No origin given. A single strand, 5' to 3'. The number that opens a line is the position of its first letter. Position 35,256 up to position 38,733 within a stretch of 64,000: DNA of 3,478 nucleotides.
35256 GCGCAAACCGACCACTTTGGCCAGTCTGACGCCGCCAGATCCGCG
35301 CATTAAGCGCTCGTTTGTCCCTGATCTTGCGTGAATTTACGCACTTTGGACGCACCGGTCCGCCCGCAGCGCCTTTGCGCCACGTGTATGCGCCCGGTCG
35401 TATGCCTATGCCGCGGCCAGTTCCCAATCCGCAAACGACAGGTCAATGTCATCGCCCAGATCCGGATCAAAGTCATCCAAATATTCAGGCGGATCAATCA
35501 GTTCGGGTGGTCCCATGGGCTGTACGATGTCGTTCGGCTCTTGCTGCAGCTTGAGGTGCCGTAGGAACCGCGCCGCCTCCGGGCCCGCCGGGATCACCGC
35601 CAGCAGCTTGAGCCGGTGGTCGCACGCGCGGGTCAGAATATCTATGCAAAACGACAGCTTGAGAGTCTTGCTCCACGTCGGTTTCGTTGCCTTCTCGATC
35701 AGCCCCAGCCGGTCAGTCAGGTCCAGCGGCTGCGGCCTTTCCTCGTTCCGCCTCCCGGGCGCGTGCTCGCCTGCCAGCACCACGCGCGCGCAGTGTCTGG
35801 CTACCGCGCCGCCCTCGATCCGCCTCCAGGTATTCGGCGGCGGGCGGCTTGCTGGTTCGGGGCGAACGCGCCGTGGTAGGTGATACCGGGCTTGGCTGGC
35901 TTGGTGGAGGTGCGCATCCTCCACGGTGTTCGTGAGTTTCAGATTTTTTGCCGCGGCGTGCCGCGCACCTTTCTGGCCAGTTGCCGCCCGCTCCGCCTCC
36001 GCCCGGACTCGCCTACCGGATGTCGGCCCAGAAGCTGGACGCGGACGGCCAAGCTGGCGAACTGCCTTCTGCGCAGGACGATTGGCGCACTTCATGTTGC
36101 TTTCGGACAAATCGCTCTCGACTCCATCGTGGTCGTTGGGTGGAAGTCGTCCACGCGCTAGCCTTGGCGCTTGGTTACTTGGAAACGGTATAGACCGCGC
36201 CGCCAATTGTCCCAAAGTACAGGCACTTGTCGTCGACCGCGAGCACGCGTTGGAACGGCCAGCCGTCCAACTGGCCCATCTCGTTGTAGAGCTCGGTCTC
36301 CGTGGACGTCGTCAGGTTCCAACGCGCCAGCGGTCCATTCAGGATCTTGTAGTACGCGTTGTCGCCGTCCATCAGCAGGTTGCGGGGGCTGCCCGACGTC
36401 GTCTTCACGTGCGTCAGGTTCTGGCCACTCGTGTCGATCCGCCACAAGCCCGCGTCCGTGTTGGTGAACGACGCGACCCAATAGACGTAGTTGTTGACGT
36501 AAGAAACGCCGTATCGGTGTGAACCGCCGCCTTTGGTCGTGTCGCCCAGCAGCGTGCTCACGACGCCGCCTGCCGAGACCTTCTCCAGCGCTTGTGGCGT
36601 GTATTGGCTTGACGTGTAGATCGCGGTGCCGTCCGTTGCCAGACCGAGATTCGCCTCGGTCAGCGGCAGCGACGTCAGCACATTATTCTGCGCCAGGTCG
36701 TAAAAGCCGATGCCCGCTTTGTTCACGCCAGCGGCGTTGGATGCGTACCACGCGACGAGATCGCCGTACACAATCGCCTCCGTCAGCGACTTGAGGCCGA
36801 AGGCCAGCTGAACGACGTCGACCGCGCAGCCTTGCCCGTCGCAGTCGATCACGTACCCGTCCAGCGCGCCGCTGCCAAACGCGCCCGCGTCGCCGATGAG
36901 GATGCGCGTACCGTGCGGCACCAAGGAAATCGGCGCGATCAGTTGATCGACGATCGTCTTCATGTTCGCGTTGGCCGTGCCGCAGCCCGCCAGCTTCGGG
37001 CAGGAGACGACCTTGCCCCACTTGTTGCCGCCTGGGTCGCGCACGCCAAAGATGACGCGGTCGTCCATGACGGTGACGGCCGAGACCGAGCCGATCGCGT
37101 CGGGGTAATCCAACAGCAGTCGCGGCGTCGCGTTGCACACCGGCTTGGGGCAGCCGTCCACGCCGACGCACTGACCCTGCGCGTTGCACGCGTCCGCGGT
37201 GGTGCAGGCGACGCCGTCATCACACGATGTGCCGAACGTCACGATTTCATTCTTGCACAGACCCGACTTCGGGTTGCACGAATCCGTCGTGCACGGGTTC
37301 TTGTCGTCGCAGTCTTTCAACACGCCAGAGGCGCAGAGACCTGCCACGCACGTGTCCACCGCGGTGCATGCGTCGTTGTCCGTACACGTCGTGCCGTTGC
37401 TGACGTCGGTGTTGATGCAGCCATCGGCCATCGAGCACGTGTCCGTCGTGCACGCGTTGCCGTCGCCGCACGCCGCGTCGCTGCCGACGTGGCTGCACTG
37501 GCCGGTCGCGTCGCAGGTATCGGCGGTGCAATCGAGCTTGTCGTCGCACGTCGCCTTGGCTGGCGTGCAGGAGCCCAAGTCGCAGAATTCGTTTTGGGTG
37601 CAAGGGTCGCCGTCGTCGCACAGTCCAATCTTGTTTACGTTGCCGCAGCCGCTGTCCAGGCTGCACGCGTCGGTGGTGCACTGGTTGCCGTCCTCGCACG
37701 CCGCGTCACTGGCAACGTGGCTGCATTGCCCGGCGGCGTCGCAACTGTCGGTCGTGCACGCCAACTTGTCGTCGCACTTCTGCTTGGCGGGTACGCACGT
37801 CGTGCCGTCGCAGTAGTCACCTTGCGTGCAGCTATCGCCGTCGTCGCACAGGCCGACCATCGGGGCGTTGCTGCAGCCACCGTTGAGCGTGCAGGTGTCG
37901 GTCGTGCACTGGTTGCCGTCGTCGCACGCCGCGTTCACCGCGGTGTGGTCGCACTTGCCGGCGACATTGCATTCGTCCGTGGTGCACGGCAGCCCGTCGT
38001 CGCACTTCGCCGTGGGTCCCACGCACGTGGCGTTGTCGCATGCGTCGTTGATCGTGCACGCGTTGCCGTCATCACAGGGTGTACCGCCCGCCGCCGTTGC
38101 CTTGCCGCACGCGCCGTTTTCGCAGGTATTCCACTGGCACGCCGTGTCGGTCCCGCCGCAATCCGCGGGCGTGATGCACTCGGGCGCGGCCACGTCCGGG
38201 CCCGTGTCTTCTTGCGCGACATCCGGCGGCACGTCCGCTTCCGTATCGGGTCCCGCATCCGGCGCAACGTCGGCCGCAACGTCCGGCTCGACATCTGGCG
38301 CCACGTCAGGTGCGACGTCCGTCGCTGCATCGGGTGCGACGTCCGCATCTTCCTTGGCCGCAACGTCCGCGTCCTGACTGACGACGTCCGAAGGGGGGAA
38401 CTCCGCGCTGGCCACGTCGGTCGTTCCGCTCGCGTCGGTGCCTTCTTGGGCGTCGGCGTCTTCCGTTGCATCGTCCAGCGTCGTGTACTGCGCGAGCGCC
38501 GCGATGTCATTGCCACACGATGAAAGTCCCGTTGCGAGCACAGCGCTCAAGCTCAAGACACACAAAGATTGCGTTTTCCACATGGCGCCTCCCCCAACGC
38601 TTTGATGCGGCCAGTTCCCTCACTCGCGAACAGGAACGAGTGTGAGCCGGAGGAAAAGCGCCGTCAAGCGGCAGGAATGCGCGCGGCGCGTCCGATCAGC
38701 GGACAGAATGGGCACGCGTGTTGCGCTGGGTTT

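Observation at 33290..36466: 2.5-kb cassette (DUF1566 lipoprotein gene plus a small acidic-tail ORF) bracketed by ~320-bp direct duplications: a Campbell-type integration footprint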

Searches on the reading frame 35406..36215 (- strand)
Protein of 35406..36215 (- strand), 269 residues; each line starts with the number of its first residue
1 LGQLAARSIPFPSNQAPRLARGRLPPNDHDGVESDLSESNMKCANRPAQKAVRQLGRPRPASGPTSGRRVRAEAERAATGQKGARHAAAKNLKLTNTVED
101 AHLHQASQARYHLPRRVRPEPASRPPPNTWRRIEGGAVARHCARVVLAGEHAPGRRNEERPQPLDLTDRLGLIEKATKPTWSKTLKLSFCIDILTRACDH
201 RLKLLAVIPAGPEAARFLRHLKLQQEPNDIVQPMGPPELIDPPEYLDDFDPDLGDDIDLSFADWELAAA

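Call 5: search_protein_families(library=pfam, proteins=[window:35406-36215:-], max_evalue=0.01)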
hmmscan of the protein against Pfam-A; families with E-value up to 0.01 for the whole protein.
window:35406-36215:- (269 aa): 0 families

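Call 6: search_protein_families(library=ncbifam, proteins=[window:35406-36215:-], max_evalue=0.01)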
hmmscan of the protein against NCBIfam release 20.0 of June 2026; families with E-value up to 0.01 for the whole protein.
window:35406-36215:- (269 aa): 0 families

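Call 23: find_homologous_proteins(query=window:35409-36095:-, max_evalue=0.001)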
Query window:35409-36095:- (229 aa): 2 proteins with E <= 0.001 among 1322 candidates.
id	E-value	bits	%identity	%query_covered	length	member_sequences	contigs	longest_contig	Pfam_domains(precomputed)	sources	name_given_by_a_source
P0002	6.5e-77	277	99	55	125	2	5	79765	-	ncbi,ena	-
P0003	9.8e-38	148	59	57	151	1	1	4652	-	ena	-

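Call 25: find_encoding_contigs(protein=P0002, flank=10000, max_places=10)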
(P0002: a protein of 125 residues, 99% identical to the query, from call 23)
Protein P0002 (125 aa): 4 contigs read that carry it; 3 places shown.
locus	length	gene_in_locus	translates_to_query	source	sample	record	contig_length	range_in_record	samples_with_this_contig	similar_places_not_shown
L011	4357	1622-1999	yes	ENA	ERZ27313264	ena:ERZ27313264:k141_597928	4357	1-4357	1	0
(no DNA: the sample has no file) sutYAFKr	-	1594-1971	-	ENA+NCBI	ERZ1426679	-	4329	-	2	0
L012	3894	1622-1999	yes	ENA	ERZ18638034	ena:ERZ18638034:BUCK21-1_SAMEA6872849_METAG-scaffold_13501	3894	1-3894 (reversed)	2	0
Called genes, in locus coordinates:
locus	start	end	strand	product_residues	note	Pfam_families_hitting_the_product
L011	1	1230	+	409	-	?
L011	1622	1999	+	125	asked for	-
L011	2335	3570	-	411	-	PF07603:Lcl_C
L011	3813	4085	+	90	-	-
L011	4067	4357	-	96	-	?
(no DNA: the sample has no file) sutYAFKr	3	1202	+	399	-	?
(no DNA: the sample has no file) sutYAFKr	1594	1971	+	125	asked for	-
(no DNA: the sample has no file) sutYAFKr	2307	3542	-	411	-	PF07603:Lcl_C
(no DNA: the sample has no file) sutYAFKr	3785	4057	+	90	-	-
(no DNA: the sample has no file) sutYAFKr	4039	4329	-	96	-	?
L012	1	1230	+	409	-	?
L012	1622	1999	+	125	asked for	-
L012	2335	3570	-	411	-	PF07603:Lcl_C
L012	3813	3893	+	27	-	?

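Call 26: search_protein_families(library=pfam, proteins=[P0003, window:35409-36095:-], max_evalue=10)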
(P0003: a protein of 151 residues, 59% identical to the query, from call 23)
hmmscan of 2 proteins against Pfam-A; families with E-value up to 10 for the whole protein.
P0003 (151 aa): 0 families

window:35409-36095:- (229 aa): 0 families

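Call 27: search_dna_similar(query=P0003, collection=plasmids, mode=protein, max_evalue=1)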
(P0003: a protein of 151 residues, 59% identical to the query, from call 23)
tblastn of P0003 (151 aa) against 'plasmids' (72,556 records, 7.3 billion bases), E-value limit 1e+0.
The search stops at 5000 records and this limit was reached: more records match than are counted here, and every count below describes the 5000 best-scoring records only.
Records with a match: at least 5000; places in all: 7479; records where one place covers at least 80% of the query: 0.
Best place of each record, by identity: <60% 5000.
By first word of the organism name: Escherichia 1609; Klebsiella 1424; Salmonella 698; Enterobacter 316; Acinetobacter 242; Citrobacter 187; Providencia 87; Pseudomonas 78; Vibrio 56; Proteus 49; and 34 more.
By predicted mobility (MOB-suite, as given by PLSDB): conjugative 3716; non-mobilizable 689; mobilizable 595.
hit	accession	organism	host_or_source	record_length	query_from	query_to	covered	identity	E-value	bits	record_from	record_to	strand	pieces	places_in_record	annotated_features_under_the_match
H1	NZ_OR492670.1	Acinetobacter gerneri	-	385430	3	112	73%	35.4%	3e-4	47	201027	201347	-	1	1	none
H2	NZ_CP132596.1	Psychrobacter sp. van23A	cell culture,water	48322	3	103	67%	38.5%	1e-7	57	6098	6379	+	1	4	IS91 family transposase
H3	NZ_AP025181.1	Escherichia coli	Sus scrofa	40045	3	103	67%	38.5%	1e-7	57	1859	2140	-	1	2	IS91 family transposase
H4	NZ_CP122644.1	Escherichia coli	Sus scrofa,feces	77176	3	103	67%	38.5%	1e-7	57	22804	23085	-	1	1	IS91 family transposase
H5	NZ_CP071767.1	Acinetobacter towneri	porcine,cell culture,feces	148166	3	103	67%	38.5%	1e-7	57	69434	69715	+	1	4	IS91 family transposase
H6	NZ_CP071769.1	Acinetobacter towneri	porcine,cell culture,feces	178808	3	103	67%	38.5%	1e-7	57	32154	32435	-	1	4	IS91 family transposase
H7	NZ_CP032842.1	Enterobacter hormaechei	Burns unit surveillance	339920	3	112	73%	35.3%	2e-3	44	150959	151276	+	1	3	none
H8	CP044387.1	Klebsiella pneumoniae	Homo sapiens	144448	3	113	74%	34.8%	1e-6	54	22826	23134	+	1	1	none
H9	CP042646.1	Escherichia coli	Sus scrofa domesticus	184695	3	113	74%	34.8%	1e-6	54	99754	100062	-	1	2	none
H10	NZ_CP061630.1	Acinetobacter seifertii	Homo sapiens,blood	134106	3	113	74%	34.8%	3e-6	52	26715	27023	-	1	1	none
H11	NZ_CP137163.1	Escherichia coli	duck,whole organism,rectum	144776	3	112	73%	34.5%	3e-4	47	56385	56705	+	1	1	IS91-like element ISCR1 family transposase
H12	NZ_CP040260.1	Acinetobacter baumannii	Homo sapiens,Pus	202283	3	112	73%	34.5%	6e-4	46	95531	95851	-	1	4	none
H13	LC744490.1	Escherichia coli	-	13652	3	112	73%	34.5%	5e-4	46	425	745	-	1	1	IS91 family transposase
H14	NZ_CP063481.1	Escherichia coli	chicken meat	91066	3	112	73%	34.5%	5e-4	46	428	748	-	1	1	IS91-like element ISCR1 family transposase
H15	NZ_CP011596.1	Klebsiella oxytoca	Homo sapiens,Perirectal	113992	3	112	73%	34.5%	5e-4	46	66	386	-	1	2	IS91-like element ISCR1 family transposase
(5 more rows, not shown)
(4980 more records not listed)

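Call 28: find_encoding_contigs(protein=P0003, flank=10000)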
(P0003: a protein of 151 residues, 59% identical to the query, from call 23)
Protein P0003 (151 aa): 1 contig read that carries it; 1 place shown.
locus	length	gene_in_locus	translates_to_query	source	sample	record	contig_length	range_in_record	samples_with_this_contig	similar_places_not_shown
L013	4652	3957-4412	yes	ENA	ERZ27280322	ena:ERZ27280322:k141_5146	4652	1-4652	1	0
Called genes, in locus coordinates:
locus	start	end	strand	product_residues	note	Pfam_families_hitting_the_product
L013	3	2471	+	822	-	?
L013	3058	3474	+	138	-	PF01850:PIN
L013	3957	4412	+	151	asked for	-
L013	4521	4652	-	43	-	?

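Call 30: get_annotated_region(hit=H3, flank=2500)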
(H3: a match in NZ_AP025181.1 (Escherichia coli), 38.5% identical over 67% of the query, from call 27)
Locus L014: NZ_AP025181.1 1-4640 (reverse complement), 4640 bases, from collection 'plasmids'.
description: Escherichia coli strain JP538 plasmid p538_S, complete sequence
organism: Escherichia coli (NCBI taxid 562)
taxonomy: Bacteria; Pseudomonadota; Gammaproteobacteria; Enterobacterales; Enterobacteriaceae; Escherichia; Escherichia coli
host: -; source: Sus scrofa; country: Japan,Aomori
typing (MOB-suite, as given by PLSDB): conjugative; replicon IncW; relaxase MOBF; mating-pair formation MPF_T
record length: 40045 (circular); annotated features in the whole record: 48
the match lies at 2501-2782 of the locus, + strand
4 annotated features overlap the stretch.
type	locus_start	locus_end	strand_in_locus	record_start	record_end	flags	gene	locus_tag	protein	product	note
predicted_resistance_gene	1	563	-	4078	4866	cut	aadA1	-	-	ANT(3'')-Ia family aminoglycoside nucleotidyltransferase AadA1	predicted by amrfinderplus; class AMINOGLYCOSIDE; identity 100.0%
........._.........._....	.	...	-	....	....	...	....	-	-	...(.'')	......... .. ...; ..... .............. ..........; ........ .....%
CDS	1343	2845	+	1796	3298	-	-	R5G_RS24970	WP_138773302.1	IS91 family transposase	-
CDS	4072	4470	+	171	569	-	-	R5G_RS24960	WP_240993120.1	BCCT family transporter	GO:0071705 - nitrogen compound transport [Evidence IEA]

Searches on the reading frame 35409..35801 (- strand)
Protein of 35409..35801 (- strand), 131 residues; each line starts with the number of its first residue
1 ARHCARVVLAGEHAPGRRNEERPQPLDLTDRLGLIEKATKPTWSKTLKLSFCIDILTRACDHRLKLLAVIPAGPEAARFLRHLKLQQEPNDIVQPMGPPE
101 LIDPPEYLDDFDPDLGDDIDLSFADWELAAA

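Call 11: search_dna_similar(query=window:35409-35801:-, collection=plasmids, mode=protein, max_evalue=0.001)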
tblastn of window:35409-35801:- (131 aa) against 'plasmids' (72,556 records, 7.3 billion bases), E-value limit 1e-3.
No match.

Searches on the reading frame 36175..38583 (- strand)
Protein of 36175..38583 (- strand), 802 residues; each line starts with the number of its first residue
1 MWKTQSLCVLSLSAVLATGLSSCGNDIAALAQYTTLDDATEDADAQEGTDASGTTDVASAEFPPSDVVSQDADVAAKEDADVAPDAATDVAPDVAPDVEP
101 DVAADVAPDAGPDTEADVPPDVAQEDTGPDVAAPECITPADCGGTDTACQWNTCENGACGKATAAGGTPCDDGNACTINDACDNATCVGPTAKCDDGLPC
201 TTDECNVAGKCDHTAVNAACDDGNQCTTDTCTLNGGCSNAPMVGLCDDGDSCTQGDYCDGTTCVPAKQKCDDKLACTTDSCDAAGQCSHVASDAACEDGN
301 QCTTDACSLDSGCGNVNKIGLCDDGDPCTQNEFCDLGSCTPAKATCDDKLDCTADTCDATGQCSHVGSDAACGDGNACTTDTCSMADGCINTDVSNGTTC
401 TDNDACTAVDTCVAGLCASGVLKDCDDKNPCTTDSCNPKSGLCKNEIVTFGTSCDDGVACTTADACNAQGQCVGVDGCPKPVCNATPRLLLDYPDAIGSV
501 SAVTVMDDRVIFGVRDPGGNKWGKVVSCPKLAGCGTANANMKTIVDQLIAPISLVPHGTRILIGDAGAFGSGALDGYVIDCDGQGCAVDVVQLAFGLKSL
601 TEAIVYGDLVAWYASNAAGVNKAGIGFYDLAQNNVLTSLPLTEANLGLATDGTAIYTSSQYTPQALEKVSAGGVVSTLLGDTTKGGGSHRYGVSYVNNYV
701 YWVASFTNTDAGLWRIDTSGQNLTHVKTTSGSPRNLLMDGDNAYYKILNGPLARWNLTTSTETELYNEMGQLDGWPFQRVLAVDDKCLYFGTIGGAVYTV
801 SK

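Call 5: search_protein_families(library=pfam, proteins=[window:36175-38583:-], max_evalue=0.01)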
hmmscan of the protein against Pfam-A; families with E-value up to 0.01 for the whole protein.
window:36175-38583:- (802 aa): 1 family
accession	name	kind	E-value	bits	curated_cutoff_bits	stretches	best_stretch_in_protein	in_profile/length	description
PF00526.23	Dicty_CTDC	-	6.9e-24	83.7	27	4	424-445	1-21/24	Dictyostelium (slime mold) repeat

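Call 6: search_protein_families(library=ncbifam, proteins=[window:36175-38583:-], max_evalue=0.01)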
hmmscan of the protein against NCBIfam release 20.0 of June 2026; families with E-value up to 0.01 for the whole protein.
window:36175-38583:- (802 aa): 0 families

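Call 12: find_encoding_contigs(protein=window:36175-38583:-, flank=10000, max_places=10)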
Protein window:36175-38583:- (802 aa): no gene with exactly this product is on record in the collection.

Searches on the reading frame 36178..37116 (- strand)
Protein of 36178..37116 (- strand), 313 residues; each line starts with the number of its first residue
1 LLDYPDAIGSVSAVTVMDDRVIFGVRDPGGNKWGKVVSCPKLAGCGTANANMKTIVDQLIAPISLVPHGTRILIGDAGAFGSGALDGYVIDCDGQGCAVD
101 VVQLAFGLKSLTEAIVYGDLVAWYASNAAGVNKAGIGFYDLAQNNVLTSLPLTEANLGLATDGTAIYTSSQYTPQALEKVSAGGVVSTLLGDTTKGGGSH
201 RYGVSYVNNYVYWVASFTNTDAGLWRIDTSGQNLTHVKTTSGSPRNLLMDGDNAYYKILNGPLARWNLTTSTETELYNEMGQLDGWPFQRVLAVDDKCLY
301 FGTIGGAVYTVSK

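Call 18: find_homologous_proteins(query=window:36178-37116:-, max_evalue=0.00001)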
Query window:36178-37116:- (313 aa): 1 proteins with E <= 0.00001 among 3890 candidates.
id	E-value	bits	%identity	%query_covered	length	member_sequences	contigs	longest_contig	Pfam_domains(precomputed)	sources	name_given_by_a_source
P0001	3.2e-180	617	85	100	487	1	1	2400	PF00526.24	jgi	jgi:hypothetical protein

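Call 19: find_encoding_contigs(protein=P0001, flank=10000)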
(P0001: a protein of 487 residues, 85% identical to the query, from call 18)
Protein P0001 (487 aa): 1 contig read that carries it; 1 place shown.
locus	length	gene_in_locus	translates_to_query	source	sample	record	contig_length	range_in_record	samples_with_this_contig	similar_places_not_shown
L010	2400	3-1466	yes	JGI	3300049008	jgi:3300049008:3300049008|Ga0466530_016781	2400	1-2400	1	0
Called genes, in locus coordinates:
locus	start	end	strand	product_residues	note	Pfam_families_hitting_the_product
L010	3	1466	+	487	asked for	PF00526:Dicty_CTDC (weak)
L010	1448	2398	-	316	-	?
